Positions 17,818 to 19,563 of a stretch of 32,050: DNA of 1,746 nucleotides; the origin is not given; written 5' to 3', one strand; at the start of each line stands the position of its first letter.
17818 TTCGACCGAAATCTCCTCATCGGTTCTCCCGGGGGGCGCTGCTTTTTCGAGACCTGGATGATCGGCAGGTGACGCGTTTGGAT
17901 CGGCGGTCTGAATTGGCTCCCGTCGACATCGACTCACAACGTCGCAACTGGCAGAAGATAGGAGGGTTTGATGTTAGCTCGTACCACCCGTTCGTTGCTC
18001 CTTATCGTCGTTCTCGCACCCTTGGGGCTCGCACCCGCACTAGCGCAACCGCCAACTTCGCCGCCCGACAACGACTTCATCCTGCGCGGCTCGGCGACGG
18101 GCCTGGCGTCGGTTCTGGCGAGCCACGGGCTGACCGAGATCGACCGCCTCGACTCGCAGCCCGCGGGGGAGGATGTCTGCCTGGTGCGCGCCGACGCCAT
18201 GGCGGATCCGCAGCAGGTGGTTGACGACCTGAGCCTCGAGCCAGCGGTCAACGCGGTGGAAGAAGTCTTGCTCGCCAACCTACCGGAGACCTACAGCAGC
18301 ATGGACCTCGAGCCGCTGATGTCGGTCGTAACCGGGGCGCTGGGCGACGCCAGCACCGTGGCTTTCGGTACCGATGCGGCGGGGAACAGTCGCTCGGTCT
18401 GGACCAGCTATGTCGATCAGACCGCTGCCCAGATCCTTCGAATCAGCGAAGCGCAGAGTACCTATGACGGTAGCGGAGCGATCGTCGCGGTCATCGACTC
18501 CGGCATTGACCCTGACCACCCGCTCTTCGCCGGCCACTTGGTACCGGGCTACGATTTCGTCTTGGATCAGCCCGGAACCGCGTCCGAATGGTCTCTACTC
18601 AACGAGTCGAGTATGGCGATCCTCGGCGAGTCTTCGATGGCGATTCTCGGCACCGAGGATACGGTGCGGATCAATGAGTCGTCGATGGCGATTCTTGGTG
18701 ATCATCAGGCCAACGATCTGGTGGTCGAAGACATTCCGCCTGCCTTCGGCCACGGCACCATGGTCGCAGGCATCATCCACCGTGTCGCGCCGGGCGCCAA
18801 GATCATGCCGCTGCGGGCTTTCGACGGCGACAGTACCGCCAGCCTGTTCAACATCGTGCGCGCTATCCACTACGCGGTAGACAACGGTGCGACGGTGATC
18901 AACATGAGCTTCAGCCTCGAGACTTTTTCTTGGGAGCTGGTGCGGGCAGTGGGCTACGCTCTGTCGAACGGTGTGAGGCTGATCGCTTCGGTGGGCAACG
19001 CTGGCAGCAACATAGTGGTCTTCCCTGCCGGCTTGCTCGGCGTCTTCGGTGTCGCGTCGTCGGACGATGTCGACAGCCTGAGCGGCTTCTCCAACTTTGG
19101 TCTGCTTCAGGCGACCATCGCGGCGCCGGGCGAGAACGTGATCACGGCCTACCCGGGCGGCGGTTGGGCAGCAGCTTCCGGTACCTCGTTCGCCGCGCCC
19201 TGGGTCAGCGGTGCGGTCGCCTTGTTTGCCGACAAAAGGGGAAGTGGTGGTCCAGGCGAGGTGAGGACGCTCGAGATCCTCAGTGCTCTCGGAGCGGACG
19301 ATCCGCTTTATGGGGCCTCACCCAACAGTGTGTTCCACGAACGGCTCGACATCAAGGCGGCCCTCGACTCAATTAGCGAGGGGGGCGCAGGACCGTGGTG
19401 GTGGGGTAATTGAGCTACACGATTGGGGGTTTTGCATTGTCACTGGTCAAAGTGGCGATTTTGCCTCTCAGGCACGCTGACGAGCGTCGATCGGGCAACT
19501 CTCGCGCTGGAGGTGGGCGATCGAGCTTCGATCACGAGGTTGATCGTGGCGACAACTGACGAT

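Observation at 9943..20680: Phased CGTCAT direct repeats (Pho-box-like) recur in five intergenic regions and may tie the regulators, kinases, 141-aa gene and S8 protease into one regulon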

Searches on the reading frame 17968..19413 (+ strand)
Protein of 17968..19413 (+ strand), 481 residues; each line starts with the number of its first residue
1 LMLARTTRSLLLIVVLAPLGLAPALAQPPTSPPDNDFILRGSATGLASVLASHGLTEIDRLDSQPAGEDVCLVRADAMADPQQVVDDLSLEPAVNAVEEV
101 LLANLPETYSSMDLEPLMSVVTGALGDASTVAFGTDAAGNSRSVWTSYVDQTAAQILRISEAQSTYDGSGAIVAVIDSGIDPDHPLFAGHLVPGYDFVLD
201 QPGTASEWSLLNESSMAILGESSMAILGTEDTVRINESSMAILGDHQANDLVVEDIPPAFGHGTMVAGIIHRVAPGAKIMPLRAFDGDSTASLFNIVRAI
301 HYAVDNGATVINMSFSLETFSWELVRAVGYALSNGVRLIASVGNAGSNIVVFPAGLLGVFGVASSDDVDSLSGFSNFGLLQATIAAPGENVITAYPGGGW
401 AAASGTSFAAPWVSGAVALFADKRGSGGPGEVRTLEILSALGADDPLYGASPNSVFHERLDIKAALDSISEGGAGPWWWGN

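Call 5: search_protein_families(library=pfam, proteins=[window:17968-19413:+])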
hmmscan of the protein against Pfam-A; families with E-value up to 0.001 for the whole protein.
window:17968-19413:+ (481 aa): 1 family
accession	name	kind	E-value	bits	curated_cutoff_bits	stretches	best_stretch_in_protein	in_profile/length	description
PF00082.27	Peptidase_S8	-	3.8e-35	122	21.8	1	168-440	1-273/288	Subtilase family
